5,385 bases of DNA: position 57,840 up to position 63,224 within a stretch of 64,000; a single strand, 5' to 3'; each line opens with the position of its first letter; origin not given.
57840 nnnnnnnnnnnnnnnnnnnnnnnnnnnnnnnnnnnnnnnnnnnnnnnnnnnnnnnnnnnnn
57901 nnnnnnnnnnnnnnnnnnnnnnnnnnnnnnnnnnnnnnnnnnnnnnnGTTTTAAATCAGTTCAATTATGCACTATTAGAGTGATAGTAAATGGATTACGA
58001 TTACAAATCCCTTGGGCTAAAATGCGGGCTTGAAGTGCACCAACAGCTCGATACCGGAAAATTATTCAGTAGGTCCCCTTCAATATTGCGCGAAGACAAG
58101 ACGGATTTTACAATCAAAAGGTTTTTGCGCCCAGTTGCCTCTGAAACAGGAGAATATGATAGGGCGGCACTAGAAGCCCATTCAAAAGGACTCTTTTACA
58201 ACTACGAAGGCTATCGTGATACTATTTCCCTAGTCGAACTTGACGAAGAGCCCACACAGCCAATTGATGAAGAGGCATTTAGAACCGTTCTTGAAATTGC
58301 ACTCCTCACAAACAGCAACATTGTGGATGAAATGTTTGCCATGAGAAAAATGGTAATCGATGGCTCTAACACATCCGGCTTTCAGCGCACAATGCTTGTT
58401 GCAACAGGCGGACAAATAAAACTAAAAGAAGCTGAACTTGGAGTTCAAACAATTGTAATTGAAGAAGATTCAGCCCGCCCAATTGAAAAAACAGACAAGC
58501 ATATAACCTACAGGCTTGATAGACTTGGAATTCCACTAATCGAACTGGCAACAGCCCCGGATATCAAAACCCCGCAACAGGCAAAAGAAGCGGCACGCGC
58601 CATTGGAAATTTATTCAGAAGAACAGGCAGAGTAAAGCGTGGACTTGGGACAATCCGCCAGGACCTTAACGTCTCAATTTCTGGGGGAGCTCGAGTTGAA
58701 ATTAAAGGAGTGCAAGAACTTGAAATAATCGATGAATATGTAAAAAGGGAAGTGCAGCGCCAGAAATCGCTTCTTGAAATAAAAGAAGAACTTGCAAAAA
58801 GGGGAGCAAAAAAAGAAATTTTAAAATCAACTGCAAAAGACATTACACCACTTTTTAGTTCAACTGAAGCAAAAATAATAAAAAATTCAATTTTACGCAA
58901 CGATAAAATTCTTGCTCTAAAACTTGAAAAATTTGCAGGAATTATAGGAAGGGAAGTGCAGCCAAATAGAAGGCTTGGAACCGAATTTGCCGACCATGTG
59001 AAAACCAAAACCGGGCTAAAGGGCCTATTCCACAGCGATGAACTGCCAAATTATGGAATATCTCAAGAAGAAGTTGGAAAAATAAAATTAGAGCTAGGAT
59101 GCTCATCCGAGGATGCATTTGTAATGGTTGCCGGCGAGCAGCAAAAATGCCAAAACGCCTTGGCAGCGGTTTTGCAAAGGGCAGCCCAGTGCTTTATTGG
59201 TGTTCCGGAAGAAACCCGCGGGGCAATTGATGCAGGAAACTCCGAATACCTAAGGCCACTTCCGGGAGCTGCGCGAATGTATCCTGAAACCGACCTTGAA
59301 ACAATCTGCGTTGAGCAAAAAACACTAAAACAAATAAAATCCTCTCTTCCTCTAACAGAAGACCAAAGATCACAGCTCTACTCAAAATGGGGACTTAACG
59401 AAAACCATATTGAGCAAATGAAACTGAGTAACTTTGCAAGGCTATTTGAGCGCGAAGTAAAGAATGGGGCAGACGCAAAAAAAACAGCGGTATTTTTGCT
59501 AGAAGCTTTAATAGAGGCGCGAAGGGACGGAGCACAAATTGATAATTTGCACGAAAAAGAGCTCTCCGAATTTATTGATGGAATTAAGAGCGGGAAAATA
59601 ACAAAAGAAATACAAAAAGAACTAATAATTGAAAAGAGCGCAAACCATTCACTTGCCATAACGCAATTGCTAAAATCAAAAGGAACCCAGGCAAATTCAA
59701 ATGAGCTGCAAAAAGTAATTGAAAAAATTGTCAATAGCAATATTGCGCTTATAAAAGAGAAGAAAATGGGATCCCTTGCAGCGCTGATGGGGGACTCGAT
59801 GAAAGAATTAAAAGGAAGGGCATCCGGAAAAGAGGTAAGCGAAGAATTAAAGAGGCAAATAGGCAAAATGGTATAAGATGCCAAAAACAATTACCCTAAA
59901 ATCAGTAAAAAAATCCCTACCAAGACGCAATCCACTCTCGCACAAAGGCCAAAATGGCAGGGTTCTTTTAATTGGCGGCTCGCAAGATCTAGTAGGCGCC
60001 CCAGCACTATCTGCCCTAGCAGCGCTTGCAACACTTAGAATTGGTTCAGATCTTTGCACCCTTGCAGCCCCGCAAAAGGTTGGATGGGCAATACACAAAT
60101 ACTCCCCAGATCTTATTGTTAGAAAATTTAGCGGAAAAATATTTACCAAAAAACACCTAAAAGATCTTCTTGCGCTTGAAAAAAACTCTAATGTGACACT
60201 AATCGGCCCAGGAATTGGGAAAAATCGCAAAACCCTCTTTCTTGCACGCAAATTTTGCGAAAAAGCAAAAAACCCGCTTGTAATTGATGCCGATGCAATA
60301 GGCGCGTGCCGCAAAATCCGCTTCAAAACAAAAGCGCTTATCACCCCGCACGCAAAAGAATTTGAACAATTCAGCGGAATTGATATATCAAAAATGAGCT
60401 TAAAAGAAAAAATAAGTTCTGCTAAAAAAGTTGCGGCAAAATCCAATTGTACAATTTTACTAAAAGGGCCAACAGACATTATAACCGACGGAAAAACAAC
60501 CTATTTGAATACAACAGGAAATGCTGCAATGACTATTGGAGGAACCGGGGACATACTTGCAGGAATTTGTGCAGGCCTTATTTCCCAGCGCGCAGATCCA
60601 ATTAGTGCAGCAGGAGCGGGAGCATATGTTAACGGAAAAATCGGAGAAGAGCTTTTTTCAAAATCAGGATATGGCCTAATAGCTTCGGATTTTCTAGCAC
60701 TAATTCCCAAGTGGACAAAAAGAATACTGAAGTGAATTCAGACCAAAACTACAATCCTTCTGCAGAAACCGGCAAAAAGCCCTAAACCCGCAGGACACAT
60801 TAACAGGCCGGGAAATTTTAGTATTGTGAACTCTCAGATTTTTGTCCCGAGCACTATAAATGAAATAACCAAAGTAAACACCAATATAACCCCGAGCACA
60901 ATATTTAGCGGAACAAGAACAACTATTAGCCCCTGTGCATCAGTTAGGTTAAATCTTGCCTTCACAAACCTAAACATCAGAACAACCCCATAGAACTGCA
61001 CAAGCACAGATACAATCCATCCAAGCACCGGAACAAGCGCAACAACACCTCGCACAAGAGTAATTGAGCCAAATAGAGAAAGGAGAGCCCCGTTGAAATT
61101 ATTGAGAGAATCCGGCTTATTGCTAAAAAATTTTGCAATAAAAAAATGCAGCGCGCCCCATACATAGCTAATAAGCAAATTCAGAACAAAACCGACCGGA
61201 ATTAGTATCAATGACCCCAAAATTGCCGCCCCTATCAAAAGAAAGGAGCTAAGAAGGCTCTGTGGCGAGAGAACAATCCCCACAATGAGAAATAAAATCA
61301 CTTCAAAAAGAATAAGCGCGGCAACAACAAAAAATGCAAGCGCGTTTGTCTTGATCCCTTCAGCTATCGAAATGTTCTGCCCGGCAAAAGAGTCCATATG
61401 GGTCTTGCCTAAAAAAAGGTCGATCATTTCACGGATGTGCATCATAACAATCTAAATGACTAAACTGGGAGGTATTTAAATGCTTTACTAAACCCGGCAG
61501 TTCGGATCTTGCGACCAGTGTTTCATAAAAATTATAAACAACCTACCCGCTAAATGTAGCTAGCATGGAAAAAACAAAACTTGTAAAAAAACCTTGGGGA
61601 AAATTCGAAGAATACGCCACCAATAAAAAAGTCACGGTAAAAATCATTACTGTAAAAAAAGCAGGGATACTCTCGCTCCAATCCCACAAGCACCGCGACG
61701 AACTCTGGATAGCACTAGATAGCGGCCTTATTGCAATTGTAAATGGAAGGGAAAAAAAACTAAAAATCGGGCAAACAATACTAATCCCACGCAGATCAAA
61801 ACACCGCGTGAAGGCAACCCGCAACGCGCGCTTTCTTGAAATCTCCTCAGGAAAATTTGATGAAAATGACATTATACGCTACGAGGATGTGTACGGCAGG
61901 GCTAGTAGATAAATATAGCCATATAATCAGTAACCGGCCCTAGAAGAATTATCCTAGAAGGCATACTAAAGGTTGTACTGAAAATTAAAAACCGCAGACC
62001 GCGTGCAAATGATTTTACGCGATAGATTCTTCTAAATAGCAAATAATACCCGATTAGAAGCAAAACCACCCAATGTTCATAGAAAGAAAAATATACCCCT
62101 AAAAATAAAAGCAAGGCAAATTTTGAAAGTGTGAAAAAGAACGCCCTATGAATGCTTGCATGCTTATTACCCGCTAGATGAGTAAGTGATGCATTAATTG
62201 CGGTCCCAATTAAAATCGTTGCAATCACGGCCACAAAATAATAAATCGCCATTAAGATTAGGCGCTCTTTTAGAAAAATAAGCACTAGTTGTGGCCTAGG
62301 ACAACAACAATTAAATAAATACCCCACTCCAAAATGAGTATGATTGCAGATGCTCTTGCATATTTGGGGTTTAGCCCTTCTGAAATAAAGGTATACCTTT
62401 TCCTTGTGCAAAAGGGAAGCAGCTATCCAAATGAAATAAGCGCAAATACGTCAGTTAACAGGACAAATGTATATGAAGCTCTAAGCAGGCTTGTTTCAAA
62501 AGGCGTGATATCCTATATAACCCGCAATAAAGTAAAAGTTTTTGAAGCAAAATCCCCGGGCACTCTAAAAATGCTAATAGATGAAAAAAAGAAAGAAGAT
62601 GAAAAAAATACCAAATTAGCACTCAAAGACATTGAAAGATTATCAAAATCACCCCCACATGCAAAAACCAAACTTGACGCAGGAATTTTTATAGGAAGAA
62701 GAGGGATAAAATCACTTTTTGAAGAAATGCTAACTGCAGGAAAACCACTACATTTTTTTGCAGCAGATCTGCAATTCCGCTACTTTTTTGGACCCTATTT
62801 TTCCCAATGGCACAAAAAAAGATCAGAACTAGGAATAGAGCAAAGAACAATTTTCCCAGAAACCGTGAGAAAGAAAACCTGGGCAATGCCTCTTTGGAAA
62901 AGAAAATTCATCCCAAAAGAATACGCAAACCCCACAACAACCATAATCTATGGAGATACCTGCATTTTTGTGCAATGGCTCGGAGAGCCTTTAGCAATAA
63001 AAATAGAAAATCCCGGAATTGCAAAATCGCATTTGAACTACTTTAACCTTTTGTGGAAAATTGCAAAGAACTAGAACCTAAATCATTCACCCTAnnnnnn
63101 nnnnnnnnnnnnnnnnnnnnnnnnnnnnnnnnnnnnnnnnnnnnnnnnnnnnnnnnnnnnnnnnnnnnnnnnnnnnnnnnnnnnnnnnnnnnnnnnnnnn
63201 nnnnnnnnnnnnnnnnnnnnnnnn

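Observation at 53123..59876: Three asparaginase-fold paralogues and two regulators interleaved with gatD and gatE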

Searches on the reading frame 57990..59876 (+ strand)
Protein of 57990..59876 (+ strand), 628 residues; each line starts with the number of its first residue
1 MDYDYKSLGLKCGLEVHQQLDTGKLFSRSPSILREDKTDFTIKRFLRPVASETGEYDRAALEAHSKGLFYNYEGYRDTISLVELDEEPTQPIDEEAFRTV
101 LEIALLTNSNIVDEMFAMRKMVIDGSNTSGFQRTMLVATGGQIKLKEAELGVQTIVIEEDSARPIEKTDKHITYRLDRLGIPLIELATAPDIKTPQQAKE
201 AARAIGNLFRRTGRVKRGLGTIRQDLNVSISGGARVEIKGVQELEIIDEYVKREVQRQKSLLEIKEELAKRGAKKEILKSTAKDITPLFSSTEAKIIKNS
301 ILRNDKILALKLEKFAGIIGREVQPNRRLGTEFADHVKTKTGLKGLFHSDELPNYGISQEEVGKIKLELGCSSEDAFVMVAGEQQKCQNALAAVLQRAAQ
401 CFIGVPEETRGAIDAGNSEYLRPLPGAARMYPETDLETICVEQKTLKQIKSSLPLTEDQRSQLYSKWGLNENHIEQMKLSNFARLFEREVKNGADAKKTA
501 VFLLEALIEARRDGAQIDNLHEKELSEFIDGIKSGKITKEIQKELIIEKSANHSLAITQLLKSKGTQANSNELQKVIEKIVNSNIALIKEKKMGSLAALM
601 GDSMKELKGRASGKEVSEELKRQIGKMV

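Call 3: search_protein_families(library=pfam, proteins=[window:57990-59876:+], max_evalue=0.01)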
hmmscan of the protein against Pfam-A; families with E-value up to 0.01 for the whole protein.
window:57990-59876:+ (628 aa): 4 families
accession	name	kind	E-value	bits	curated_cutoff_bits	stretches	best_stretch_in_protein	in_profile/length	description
PF02934.20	GatB_N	-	1.6e-50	172.2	23.4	1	11-446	2-276/277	GatB/GatE catalytic domain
PF02637.23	GatB_Yqey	-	1.8e-18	67.3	27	1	485-623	2-147/148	GatB domain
PF02938.19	GAD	-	2.5e-13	50.5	23.4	1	297-391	1-95/95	GAD domain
PF09424.15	YqeY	-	0.0085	16.6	27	0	576-623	95-142/143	Yqey-like protein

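Call 4: search_protein_families(library=ncbifam, proteins=[window:57990-59876:+], max_evalue=0.01)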
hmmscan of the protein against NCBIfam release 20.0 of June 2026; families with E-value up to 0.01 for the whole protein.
window:57990-59876:+ (628 aa): 9 families
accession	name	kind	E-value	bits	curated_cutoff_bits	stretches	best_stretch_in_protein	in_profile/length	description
NF003107.0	PRK04028.1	equivalog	2.6e-231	769.4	456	1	2-627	3-627/630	Glu-tRNA(Gln) amidotransferase subunit GatE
TIGR00134.1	gatE_arch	equivalog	6e-207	688.7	319.55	1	4-625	3-619/622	Glu-tRNA(Gln) amidotransferase subunit GatE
NF004012.0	PRK05477.1-2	equivalog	7.2e-44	150.3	338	2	92-270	53-249/481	Asp-tRNA(Asn)/Glu-tRNA(Gln) amidotransferase subunit GatB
TIGR00133.1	gatB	equivalog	5.4e-42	143.9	314.8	2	88-271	48-251/481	Asp-tRNA(Asn)/Glu-tRNA(Gln) amidotransferase subunit GatB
NF004014.0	PRK05477.1-4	equivalog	8.6e-33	113.8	414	2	429-624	270-474/475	Asp-tRNA(Asn)/Glu-tRNA(Gln) amidotransferase subunit GatB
NF004011.1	PRK05477.1-1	equivalog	2.1e-29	102.6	680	2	429-624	269-473/475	Asp-tRNA(Asn)/Glu-tRNA(Gln) amidotransferase subunit GatB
NF004015.0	PRK05477.1-5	equivalog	4.2e-29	101.5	628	2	429-625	283-487/488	Asp-tRNA(Asn)/Glu-tRNA(Gln) amidotransferase subunit GatB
NF004013.0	PRK05477.1-3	equivalog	1.5e-22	79.8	653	2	429-623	296-498/501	Asp-tRNA(Asn)/Glu-tRNA(Gln) amidotransferase subunit GatB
NF011291.0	PRK14703.1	equivalog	4.5e-09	35.1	681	1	453-624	592-767/769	glutamine--tRNA ligase/YqeY domain fusion protein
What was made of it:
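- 57990..59876 (+): gatE: the kinase/transamidase subunit of GatDE. Domains are GatB_N, GAD and GatB_Yqey (calls 3, 4).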

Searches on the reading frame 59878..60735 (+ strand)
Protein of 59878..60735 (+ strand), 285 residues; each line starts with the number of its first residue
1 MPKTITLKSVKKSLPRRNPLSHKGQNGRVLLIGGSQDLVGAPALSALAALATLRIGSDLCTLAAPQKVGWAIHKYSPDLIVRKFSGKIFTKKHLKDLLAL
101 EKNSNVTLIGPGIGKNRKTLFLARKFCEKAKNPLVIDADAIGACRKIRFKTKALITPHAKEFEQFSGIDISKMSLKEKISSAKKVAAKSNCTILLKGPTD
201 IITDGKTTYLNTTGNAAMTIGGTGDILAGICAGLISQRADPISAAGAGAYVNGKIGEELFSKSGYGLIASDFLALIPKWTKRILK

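Call 3: search_protein_families(library=pfam, proteins=[window:59878-60735:+], max_evalue=0.01)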
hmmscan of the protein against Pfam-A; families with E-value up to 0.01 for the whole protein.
window:59878-60735:+ (285 aa): 3 families
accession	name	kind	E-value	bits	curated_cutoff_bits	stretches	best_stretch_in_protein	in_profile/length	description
PF01256.23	Carb_kinase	-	4.8e-49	167.5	27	1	29-277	1-241/242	NAD(P)H-hydrate dehydratase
PF02110.20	HK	-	1.5e-11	44.6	27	1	158-258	121-220/247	Hydroxyethylthiazole kinase family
PF08543.17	Phos_pyr_kin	-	2.9e-07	30.6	27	1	135-266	103-243/246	Phosphomethylpyrimidine kinase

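Call 4: search_protein_families(library=ncbifam, proteins=[window:59878-60735:+], max_evalue=0.01)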
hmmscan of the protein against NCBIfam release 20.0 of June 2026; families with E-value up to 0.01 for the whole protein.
window:59878-60735:+ (285 aa): 6 families
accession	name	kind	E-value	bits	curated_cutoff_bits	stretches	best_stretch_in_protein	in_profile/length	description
TIGR00196.1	yjeF_cterm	hypoth_equivalog_domain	2.4e-69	233.8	129.85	1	5-281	3-276/277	NAD(P)H-hydrate dehydratase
NF007856.0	PRK10565.1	equivalog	1.4e-34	119.6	703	1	8-279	236-497/510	bifunctional ADP-dependent NAD(P)H-hydrate dehydratase/NAD(P)H-hydrate epimerase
NF006830.1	PRK09355.1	equivalog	2.3e-13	50.2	180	1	161-263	130-232/263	hydroxyethylthiazole kinase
TIGR00694.1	thiM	equivalog_domain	1.2e-11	44.6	256.4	1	157-249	120-212/249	hydroxyethylthiazole kinase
TIGR00097.1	HMP-P_kinase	equivalog_domain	5.8e-05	22.5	204.95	1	135-266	111-249/254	bifunctional hydroxymethylpyrimidine kinase/phosphomethylpyrimidine kinase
TIGR02198.1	rfaE_dom_I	equivalog_domain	0.0031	16.7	345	1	125-256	167-301/315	D-glycero-beta-D-manno-heptose-7-phosphate kinase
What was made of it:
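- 59878..60735 (+): NAD(P)HX dehydratase, the conserved right flank immediately after gatE. TIGR00196 scores 233.8 against 129.85 (call 4).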

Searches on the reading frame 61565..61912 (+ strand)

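Call 72: search_protein_families(library=pfam, proteins=[window:61565-61912:+], max_evalue=0.001)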
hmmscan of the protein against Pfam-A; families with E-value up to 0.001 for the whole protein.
window:61565-61912:+ (115 aa): 2 families
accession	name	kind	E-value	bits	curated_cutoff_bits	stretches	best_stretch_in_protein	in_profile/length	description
PF01050.24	MannoseP_isomer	-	4.1e-17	62.9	23.6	1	5-108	10-116/116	Mannose-6-phosphate isomerase C-terminal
PF07883.17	Cupin_2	-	1.6e-05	24.9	27.2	1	34-93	9-69/70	Cupin domain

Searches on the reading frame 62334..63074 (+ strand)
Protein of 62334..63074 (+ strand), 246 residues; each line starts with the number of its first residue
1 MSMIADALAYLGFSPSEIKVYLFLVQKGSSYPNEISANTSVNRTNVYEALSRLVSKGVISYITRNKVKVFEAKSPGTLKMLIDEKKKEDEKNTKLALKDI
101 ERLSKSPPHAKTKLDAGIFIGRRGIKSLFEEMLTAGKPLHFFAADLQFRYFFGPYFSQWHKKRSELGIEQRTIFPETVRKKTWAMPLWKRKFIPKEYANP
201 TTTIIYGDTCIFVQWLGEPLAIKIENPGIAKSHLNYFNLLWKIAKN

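Call 72: search_protein_families(library=pfam, proteins=[window:62334-63074:+], max_evalue=0.001)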
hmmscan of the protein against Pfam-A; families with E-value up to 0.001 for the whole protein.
window:62334-63074:+ (246 aa): 1 family
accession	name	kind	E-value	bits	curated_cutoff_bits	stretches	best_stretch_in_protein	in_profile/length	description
PF01978.25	TrmB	-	1.8e-14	53.7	25.6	1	8-75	1-67/68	Sugar-specific transcriptional regulator TrmB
